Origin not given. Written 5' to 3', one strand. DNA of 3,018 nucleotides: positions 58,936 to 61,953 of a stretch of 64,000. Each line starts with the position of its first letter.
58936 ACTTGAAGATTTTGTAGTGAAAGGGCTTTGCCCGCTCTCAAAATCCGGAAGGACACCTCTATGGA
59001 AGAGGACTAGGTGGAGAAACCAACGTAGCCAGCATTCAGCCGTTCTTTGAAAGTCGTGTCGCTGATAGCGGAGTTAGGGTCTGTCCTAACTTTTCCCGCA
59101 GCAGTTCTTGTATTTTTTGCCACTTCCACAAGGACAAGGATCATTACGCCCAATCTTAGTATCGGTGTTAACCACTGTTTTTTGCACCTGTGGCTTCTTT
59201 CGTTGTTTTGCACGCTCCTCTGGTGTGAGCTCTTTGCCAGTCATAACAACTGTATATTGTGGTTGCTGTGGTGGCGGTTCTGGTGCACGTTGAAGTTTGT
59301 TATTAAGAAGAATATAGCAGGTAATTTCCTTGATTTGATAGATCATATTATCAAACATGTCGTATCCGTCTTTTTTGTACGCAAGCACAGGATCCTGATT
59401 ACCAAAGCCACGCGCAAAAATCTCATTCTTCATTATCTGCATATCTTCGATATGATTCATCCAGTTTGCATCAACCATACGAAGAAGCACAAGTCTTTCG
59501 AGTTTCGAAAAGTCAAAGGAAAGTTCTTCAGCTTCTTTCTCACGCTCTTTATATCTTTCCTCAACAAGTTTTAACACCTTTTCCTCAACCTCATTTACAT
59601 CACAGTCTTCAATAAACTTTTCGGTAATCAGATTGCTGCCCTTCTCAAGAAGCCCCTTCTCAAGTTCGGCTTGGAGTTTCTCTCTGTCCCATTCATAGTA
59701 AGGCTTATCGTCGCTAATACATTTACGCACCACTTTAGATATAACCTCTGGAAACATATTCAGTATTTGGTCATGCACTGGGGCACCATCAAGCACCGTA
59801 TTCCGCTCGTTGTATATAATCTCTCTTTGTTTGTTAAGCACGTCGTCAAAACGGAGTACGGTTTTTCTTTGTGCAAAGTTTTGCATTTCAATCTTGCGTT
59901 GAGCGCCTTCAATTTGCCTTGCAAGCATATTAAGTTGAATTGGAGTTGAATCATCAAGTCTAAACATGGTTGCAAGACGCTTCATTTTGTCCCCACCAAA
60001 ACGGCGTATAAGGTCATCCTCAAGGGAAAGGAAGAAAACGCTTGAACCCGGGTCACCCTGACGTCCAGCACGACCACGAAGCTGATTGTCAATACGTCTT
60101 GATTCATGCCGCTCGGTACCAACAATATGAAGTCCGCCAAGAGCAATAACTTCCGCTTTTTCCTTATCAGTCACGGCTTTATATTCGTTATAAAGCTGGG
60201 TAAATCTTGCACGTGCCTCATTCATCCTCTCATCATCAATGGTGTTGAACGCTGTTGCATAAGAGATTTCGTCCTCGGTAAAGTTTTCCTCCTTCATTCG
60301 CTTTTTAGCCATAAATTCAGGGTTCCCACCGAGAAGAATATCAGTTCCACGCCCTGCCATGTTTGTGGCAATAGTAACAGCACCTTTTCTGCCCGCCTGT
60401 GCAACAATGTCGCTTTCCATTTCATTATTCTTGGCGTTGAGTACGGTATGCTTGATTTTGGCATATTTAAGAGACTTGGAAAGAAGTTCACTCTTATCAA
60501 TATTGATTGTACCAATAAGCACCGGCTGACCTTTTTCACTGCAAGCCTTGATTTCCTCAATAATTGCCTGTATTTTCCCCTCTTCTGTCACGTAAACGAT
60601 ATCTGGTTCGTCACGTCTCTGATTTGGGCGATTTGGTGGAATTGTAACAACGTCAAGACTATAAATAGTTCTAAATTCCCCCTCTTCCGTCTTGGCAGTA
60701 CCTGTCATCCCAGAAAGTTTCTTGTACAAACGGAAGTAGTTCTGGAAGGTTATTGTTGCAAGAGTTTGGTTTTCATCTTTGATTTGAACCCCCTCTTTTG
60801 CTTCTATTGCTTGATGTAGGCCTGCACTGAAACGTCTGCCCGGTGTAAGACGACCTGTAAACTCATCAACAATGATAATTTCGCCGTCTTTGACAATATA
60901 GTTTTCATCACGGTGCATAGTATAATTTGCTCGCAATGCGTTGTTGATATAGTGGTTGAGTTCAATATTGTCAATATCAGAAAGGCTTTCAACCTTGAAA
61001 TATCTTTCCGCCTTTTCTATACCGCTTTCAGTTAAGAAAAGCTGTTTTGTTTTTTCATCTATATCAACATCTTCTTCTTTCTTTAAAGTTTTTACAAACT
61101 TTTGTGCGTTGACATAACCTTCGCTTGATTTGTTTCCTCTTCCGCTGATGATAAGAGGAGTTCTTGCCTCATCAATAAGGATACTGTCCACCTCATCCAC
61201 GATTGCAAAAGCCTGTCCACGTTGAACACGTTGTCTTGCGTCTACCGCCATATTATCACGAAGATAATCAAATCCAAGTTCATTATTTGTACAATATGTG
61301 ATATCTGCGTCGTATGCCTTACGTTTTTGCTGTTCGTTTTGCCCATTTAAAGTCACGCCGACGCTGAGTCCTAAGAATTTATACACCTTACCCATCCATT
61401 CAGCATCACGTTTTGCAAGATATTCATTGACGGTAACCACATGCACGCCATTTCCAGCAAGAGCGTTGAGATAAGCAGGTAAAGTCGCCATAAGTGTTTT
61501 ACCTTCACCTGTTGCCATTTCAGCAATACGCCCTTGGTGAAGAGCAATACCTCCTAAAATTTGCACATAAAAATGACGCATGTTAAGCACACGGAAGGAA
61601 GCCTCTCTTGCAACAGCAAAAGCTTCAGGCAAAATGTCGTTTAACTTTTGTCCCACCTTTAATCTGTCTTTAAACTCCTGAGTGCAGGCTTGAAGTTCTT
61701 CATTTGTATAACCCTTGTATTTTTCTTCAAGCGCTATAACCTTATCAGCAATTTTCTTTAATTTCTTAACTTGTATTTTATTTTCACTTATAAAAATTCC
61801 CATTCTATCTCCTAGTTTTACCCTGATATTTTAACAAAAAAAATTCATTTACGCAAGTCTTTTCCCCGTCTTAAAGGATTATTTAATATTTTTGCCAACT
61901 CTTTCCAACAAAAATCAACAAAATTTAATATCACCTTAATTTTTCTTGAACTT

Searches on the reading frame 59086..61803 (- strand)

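Call 40: search_protein_families(library=ncbifam, proteins=[window:59086-61803:-], max_evalue=0.00001)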
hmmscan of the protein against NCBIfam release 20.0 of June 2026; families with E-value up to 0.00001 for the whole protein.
window:59086-61803:- (905 aa): 14 families
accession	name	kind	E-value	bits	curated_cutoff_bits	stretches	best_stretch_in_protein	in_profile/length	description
NF009538.1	PRK12904.1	equivalog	0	1133.5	814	1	3-835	5-811/814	preprotein translocase subunit SecA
TIGR00963.1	secA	equivalog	0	1089.9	800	1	22-824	1-787/787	preprotein translocase subunit SecA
NF006630.0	PRK09200.1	subfamily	3.4e-285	948.1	862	2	6-493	8-496/789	preprotein translocase subunit SecA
TIGR04397.1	SecA2_Bac_anthr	exception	1.1e-270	900.1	1085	2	7-493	8-494/774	accessory Sec system translocase SecA2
NF009536.0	PRK12901.1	equivalog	5.8e-247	822.7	1493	4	283-492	491-700/1118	preprotein translocase subunit SecA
TIGR03714.1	secA2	equivalog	3.5e-232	772.9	930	2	8-492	2-491/762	accessory Sec system translocase SecA2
NF012136.0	SecA2_Lm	equivalog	3.2e-202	673.6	1100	2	9-491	8-489/776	accessory Sec system translocase SecA2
TIGR04221.1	SecA2_Mycobac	equivalog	1.3e-181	605.6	725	2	8-495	13-495/762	accessory Sec system translocase SecA2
NF004088.0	PRK05590.1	equivalog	1.2e-13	51.7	140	1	861-904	123-165/166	hypothetical protein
NF002592.0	PRK02250.1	equivalog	2.9e-09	37.3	158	1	866-903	132-167/167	hypothetical protein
NF002449.0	PRK01617.1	equivalog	7.4e-09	36.2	141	1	873-904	123-154/154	hypothetical protein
NF007704.0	PRK10396.1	equivalog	1.5e-08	34.9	149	1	869-902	187-219/221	hypothetical protein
TIGR04102.1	SWIM_PBPRA1643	hypoth_equivalog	1.7e-08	34.9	68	1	872-903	77-108/108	PBPRA1643 family SWIM/SEC-C metal-binding motif protein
NF001213.0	PRK00183.1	equivalog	4.3e-06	26.8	158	1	881-903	131-153/157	hypothetical protein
